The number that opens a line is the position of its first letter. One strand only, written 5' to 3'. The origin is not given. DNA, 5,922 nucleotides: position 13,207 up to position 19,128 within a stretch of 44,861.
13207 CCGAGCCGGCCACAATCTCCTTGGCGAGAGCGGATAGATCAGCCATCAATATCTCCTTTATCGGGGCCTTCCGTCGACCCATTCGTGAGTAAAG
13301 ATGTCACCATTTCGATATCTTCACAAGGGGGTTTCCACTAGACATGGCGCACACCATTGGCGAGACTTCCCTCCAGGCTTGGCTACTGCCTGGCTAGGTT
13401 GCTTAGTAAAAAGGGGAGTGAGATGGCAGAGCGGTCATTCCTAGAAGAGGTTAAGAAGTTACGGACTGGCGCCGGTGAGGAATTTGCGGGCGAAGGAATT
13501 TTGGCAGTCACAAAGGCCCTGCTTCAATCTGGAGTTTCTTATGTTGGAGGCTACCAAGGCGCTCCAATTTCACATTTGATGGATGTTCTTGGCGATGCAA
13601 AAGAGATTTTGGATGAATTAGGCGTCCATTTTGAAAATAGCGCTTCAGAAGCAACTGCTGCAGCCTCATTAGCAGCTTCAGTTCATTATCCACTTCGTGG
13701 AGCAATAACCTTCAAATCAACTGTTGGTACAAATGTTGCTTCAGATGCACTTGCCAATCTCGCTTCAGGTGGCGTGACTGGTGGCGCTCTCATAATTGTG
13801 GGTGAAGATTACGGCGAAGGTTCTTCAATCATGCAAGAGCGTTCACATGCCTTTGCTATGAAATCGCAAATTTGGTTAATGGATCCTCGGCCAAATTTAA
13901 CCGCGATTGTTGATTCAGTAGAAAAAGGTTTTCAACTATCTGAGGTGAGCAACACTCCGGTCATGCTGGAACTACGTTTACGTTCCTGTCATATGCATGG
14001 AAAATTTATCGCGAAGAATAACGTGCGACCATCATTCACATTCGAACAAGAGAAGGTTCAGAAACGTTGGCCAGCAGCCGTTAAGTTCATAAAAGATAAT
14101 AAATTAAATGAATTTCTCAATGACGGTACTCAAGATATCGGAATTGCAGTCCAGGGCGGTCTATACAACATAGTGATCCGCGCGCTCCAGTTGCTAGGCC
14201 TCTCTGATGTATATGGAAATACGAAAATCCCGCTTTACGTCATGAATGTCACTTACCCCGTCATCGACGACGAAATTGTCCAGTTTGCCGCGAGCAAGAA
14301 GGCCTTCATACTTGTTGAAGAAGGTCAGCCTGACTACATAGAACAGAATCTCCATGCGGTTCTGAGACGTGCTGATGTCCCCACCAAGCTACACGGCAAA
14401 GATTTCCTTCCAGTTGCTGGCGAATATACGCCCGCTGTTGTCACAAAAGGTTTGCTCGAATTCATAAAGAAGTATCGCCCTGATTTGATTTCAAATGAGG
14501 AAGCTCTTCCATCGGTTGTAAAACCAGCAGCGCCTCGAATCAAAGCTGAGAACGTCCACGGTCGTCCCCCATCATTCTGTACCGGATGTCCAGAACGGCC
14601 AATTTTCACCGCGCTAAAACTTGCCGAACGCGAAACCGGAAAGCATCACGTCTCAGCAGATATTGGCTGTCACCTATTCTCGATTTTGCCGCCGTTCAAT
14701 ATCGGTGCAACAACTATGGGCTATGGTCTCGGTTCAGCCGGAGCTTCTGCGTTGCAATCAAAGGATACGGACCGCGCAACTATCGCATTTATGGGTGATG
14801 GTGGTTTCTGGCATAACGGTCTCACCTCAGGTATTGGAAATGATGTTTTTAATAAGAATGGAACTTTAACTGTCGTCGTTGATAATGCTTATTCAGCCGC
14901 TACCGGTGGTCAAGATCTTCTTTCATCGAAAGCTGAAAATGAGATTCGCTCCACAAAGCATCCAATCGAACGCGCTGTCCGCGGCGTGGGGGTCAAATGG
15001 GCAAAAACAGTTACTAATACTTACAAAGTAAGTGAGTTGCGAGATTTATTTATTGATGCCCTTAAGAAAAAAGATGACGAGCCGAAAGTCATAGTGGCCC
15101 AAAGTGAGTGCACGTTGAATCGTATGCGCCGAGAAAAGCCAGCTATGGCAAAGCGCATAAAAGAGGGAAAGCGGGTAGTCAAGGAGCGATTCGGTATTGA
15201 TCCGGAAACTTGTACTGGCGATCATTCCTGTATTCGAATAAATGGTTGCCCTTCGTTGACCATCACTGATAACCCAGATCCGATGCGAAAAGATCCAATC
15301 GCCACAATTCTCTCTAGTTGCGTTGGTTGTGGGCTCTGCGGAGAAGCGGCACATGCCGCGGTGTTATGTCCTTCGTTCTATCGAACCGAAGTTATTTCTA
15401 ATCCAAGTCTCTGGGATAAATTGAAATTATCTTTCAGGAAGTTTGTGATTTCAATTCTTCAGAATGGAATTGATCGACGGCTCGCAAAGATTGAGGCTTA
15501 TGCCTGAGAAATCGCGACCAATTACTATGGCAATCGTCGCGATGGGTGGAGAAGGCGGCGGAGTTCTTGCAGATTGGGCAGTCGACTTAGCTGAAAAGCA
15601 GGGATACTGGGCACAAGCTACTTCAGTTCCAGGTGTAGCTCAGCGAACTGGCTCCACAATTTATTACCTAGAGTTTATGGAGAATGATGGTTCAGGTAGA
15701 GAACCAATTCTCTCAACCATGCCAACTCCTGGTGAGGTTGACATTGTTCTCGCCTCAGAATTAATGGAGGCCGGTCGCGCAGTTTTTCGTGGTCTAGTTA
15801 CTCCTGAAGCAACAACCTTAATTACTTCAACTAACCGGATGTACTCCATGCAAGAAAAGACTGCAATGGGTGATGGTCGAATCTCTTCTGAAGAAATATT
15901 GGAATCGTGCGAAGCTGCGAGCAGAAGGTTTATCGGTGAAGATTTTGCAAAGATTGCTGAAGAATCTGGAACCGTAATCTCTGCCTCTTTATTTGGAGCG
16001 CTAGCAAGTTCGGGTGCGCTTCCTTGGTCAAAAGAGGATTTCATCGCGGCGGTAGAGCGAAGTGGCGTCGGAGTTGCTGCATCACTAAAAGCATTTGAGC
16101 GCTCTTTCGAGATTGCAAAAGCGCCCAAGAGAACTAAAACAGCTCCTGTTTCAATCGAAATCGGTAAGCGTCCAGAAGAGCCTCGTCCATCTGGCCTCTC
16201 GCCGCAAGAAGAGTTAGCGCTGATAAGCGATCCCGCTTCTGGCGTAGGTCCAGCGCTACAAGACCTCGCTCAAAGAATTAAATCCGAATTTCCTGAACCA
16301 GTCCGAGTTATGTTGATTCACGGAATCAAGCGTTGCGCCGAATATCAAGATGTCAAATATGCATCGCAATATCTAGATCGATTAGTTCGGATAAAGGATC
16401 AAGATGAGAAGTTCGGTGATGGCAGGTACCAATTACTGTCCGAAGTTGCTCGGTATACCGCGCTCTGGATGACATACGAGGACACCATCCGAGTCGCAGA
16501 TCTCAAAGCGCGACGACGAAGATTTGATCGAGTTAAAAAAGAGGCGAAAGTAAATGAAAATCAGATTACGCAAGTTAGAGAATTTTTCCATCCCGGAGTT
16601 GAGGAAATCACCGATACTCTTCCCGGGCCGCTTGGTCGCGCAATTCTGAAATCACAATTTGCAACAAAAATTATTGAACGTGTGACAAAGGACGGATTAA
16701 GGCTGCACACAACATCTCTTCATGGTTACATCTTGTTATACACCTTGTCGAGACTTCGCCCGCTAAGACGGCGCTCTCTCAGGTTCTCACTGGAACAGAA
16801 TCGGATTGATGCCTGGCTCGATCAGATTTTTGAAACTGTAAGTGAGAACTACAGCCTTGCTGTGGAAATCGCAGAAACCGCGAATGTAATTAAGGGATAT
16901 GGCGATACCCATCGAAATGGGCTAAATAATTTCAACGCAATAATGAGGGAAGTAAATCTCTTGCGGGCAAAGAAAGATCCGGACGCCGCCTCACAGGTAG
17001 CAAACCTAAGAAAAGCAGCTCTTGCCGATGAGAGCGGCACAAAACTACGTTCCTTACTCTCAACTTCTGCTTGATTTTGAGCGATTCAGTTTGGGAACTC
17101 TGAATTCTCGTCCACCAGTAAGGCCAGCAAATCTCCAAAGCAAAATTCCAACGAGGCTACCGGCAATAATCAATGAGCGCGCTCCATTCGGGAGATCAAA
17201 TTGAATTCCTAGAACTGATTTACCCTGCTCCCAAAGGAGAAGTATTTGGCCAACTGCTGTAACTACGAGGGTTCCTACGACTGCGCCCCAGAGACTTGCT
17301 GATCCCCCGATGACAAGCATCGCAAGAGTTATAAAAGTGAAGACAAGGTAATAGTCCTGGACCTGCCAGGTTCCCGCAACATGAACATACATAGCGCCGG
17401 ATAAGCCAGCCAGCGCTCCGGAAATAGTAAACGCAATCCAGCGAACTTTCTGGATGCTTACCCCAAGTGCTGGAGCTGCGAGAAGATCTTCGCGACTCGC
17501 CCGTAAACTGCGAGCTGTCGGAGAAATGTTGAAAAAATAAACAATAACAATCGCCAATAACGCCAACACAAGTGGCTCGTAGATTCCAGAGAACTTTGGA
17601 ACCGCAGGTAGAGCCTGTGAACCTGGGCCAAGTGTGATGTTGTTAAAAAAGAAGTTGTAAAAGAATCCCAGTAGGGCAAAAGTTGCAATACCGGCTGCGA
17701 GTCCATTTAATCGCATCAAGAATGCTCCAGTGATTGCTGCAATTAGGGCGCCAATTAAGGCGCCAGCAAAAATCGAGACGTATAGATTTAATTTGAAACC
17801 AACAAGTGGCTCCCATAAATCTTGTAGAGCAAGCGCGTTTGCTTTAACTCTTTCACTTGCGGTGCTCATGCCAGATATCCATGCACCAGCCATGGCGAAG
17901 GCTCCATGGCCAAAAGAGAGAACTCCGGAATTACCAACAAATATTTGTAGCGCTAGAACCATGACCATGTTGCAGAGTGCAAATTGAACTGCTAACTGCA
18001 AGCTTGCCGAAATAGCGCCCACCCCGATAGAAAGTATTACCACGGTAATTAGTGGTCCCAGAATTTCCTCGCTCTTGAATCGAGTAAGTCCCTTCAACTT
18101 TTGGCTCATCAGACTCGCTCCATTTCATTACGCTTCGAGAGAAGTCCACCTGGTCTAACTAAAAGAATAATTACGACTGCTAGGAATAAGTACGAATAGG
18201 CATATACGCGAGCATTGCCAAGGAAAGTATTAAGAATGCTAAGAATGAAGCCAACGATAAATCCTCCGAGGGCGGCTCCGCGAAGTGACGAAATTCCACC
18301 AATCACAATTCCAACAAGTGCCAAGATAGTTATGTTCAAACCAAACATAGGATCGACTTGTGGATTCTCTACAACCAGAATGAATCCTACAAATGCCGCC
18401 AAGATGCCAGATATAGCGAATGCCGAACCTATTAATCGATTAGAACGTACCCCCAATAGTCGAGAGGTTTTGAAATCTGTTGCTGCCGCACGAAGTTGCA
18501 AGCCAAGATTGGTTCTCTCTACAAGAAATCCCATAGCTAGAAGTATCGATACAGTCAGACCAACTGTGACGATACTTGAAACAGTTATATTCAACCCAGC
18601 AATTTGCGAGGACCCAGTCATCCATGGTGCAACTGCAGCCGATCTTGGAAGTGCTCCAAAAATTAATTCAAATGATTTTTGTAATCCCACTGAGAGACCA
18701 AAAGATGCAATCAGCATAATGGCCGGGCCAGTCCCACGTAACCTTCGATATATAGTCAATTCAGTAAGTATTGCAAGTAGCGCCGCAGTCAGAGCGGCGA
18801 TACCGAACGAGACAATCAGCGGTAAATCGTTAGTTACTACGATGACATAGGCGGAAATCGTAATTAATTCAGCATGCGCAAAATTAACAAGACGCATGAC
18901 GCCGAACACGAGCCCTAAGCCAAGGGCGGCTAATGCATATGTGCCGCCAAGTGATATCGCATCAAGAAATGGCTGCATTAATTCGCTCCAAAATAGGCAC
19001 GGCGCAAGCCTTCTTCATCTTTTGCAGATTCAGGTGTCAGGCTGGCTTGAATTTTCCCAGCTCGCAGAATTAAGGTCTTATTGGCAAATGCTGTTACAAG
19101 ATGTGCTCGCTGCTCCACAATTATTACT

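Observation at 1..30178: A ~30 kb regulator-less supercluster that reads as tryptophan uptake -> kynurenine -> anthranilate -> aryl-CoA ring reduction and beta-oxidation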

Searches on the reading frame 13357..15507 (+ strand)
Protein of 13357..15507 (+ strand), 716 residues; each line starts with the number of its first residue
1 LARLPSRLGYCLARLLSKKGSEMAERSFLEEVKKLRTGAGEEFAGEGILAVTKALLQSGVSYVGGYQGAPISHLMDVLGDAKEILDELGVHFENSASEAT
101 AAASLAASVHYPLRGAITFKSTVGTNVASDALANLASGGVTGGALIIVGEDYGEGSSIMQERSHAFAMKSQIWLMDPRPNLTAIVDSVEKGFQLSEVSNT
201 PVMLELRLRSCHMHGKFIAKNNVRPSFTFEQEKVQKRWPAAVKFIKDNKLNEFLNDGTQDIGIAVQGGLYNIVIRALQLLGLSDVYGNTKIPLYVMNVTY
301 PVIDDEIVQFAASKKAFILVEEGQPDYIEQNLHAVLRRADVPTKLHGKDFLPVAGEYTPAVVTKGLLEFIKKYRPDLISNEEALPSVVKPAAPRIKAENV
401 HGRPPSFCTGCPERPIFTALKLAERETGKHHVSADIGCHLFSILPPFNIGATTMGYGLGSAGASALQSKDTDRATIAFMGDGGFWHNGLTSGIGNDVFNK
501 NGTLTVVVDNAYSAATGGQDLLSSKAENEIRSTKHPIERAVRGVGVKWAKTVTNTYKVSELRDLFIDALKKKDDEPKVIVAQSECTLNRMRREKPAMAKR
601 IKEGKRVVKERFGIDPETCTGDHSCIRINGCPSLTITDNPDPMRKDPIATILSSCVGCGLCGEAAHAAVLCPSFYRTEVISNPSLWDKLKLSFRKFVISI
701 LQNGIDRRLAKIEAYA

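Call 4: search_protein_families(library=pfam, proteins=[window:13357-15507:+])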
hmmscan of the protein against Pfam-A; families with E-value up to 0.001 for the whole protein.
window:13357-15507:+ (716 aa): 1 family
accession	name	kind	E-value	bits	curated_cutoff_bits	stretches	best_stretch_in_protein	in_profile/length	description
PF02775.26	TPP_enzyme_C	-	3.3e-13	50.2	21.9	1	437-579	3-149/151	Thiamine pyrophosphate enzyme, C-terminal TPP binding domain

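Call 8: search_protein_families(library=ncbifam, proteins=[window:13357-15507:+])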
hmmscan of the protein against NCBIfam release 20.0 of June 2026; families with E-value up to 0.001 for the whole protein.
window:13357-15507:+ (716 aa): 3 families
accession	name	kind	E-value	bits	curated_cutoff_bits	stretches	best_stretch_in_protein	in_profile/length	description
TIGR03336.1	IOR_alpha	equivalog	4.5e-75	253.1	650.9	1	49-664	9-589/595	indolepyruvate ferredoxin oxidoreductase subunit alpha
NF009589.0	PRK13030.1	subfamily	2.3e-36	124.9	816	1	60-521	56-545/1170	indolepyruvate ferredoxin oxidoreductase family protein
NF009588.0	PRK13029.1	subfamily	8.4e-24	83.5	952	2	230-520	256-560/1196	indolepyruvate ferredoxin oxidoreductase family protein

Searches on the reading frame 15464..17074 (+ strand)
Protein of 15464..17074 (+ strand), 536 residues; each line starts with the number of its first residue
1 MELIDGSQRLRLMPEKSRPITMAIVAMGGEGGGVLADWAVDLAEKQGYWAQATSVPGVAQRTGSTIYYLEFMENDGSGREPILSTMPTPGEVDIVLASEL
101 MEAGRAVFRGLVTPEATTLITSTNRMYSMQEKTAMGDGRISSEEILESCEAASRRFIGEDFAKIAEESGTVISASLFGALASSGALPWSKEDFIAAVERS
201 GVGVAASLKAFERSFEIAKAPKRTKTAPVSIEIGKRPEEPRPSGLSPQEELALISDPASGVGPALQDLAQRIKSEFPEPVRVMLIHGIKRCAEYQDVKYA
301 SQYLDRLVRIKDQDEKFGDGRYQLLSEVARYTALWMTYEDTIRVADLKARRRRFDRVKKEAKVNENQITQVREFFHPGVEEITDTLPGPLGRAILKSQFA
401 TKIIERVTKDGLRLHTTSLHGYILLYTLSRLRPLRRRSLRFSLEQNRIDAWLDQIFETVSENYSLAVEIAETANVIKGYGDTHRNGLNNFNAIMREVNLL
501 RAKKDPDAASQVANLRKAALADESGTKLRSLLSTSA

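Call 4: search_protein_families(library=pfam, proteins=[window:15464-17074:+])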
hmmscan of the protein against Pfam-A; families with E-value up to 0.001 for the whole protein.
window:15464-17074:+ (536 aa): 2 families
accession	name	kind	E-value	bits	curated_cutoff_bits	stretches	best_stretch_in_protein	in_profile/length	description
PF20169.3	DUF6537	-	1.8e-41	142.7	27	1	282-496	3-203/203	Family of unknown function (DUF6537)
PF01558.24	POR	-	1.3e-11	45.4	27.4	1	28-215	1-172/173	Pyruvate ferredoxin/flavodoxin oxidoreductase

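Call 8: search_protein_families(library=ncbifam, proteins=[window:15464-17074:+])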
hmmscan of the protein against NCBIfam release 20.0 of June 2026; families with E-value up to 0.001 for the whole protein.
window:15464-17074:+ (536 aa): 11 families
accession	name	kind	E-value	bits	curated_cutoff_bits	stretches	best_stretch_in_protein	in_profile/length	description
NF006179.0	PRK08312.1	subfamily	6.9e-198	658.8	348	1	14-534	6-507/514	indolepyruvate oxidoreductase subunit beta family protein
NF009589.0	PRK13030.1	subfamily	3.3e-17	61.5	816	1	14-498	723-1154/1170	indolepyruvate ferredoxin oxidoreductase family protein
NF009588.0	PRK13029.1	subfamily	1.2e-13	49.9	952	1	267-510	958-1183/1196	indolepyruvate ferredoxin oxidoreductase family protein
NF005326.0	PRK06853.1-6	equivalog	4.9e-09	36.3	348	1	24-218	8-196/202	indolepyruvate oxidoreductase subunit beta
TIGR03334.1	IOR_beta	equivalog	5.3e-09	36.3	205.8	1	22-212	3-185/189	indolepyruvate ferredoxin oxidoreductase subunit beta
NF005322.0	PRK06853.1-2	equivalog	1.5e-08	34.6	237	1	21-200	7-173/197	indolepyruvate oxidoreductase subunit beta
NF005325.0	PRK06853.1-5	equivalog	1.8e-08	34.3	230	1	21-199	5-170/192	indolepyruvate oxidoreductase subunit beta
NF004918.0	PRK06274.1-4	equivalog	1.8e-07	31.1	278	1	24-199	7-171/202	indolepyruvate oxidoreductase subunit beta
NF005323.0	PRK06853.1-3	equivalog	4e-07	30.2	238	1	20-217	7-194/197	indolepyruvate oxidoreductase subunit beta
NF004917.0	PRK06274.1-3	equivalog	9.7e-07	28.9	284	1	24-218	7-193/203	indolepyruvate oxidoreductase subunit beta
NF004915.0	PRK06274.1-1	equivalog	1.9e-05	24.2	274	1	22-219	5-193/194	indolepyruvate oxidoreductase subunit beta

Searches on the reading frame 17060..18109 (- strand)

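Call 4: search_protein_families(library=pfam, proteins=[window:17060-18109:-])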
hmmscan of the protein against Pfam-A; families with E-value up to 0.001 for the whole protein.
window:17060-18109:- (349 aa): 1 family
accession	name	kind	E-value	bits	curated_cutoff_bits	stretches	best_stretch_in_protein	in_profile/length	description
PF02653.21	BPD_transp_2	-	1.9e-27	96.5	26.8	1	48-289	13-245/269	Branched-chain amino acid transport system / permease component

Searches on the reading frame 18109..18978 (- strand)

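Call 4: search_protein_families(library=pfam, proteins=[window:18109-18978:-])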
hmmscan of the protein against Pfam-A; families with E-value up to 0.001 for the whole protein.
window:18109-18978:- (289 aa): 1 family
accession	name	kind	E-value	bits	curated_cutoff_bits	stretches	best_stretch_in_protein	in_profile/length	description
PF02653.21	BPD_transp_2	-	6.3e-28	98.1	26.8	1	6-273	4-268/269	Branched-chain amino acid transport system / permease component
